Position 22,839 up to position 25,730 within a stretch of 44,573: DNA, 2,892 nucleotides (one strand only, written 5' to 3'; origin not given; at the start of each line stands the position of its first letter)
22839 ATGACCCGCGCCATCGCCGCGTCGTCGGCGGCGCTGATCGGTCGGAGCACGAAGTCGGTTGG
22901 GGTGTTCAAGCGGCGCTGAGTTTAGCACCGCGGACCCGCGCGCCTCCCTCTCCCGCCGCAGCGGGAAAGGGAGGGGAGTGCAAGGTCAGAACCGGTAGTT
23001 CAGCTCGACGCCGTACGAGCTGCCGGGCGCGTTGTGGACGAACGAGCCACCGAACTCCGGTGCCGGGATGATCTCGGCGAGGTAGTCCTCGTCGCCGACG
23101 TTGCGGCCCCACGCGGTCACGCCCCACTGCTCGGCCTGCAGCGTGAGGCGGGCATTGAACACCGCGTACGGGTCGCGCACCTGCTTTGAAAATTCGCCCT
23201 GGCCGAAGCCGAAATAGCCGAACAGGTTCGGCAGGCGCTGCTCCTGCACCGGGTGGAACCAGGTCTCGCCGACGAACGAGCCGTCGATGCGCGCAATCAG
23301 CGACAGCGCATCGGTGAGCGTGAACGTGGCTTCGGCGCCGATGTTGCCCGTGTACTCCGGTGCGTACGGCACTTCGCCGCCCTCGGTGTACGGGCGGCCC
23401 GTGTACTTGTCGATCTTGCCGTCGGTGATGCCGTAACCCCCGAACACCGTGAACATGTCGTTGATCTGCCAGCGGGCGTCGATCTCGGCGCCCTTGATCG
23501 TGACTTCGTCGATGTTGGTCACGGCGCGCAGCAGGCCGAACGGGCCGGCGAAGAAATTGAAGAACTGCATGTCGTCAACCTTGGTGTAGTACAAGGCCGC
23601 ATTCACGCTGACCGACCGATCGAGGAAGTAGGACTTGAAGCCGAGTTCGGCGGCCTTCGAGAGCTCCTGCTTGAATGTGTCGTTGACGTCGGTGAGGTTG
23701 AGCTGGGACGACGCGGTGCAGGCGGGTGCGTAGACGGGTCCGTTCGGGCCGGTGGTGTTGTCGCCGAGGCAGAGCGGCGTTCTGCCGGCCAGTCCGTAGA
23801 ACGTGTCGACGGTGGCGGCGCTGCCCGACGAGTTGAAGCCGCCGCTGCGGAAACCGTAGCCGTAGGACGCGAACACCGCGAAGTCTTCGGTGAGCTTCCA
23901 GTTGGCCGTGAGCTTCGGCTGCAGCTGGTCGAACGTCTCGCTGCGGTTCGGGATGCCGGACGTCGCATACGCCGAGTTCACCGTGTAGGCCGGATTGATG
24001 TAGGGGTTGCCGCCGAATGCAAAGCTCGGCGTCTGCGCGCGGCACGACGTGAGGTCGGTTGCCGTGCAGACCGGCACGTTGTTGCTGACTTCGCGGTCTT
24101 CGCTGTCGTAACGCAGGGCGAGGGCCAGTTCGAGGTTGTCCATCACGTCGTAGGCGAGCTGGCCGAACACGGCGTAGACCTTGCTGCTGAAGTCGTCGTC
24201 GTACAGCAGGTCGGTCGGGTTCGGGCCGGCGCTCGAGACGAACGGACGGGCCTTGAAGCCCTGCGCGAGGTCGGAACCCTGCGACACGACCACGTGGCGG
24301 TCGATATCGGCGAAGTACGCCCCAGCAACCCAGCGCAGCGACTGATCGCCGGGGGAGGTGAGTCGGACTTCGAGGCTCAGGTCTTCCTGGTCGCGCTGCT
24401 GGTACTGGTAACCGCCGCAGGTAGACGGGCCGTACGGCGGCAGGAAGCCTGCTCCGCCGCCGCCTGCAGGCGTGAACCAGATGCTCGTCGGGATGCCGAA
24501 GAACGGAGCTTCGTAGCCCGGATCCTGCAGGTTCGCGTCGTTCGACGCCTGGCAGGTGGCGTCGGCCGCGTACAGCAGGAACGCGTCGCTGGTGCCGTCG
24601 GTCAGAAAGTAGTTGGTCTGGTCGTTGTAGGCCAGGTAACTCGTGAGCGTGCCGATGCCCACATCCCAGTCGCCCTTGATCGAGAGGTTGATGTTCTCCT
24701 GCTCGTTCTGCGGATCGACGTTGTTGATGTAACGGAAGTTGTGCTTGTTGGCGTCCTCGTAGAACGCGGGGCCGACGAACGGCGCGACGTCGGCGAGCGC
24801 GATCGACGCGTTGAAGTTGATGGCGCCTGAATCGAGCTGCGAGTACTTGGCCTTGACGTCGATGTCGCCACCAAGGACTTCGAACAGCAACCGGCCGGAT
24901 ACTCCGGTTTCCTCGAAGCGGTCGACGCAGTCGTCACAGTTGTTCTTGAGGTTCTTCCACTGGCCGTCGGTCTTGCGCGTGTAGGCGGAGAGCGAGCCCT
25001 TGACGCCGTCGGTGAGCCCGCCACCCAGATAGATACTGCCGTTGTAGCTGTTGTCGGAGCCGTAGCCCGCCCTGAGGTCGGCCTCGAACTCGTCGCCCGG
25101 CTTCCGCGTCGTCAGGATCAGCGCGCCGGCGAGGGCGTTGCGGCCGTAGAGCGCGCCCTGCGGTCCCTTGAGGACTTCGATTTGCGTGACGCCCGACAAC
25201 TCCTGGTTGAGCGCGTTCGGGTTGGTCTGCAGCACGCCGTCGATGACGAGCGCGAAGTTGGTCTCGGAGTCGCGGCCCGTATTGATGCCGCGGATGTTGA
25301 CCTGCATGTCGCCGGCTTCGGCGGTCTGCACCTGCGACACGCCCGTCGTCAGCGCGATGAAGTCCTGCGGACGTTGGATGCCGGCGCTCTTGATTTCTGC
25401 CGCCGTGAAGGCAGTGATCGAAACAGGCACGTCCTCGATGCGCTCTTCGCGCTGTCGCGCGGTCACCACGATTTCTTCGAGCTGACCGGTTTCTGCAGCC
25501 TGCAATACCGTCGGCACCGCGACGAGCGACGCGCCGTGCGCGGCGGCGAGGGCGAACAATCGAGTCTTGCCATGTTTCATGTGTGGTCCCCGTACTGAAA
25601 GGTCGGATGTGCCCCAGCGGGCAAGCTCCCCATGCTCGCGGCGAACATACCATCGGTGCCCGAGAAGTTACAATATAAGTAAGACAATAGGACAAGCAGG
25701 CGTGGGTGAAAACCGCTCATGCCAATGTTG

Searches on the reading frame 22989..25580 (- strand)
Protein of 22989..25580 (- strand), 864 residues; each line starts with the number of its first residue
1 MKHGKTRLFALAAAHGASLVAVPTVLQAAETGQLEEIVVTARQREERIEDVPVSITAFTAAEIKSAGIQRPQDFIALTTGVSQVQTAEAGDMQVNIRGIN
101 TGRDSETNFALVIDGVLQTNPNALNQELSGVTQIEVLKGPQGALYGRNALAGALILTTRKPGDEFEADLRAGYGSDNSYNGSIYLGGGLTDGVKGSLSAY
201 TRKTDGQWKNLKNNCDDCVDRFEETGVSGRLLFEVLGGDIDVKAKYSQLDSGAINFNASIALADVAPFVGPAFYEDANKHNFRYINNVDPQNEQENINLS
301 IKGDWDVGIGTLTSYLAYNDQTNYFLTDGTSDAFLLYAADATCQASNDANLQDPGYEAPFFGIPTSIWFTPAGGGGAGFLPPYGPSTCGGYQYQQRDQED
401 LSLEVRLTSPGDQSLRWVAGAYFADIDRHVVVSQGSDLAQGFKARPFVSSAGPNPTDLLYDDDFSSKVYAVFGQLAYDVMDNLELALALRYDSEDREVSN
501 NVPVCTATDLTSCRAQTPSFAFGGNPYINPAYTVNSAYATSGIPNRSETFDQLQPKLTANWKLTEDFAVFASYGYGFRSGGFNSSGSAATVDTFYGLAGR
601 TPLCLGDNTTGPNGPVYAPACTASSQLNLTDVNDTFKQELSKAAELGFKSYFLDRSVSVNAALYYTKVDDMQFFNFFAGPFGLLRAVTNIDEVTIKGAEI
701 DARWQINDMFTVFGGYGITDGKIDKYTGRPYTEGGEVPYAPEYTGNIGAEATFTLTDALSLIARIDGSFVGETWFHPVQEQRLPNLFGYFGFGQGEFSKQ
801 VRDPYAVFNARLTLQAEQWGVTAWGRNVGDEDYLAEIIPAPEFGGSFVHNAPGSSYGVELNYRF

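Call 94: search_solved_structures(query=window:22989-25580:-, max_evalue=0.00001)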
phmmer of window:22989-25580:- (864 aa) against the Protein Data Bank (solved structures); distinct sequences matched with E-value up to 0.00001: 10.
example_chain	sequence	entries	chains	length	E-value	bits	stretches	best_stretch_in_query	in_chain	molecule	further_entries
4epa_A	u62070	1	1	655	8.5e-21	76.9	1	33-218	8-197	Pesticin receptor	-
2hdf_A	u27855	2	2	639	3.3e-11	45.2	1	35-201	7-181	Colicin I receptor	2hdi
9nn6_A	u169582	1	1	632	1e-10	43.6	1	37-201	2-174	Colicin I receptor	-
8the_A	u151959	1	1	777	3.8e-09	38.4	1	33-183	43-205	Heme/hemoglobin uptake outer membrane receptor PhuR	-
6bpm_C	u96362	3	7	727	4.2e-09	38.3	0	48-204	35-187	Catecholate siderophore receptor Fiu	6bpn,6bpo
6i96_A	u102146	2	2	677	4.6e-07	31.5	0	687-785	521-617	Metal-pseudopaline receptor CntO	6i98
6i97_A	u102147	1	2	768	6.3e-07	31.1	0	687-785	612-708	Metal-pseudopaline receptor CntO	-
6z8a_A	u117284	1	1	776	6.5e-07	31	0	687-785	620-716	Ferrioxamine receptor FoxA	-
8b43_A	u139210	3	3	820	7.4e-07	30.8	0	687-785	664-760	Metal-pseudopaline receptor CntO | Ferrioxamine receptor FoxA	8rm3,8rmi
1xkh_A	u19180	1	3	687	8e-06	27.4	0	48-196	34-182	Ferripyoverdine receptor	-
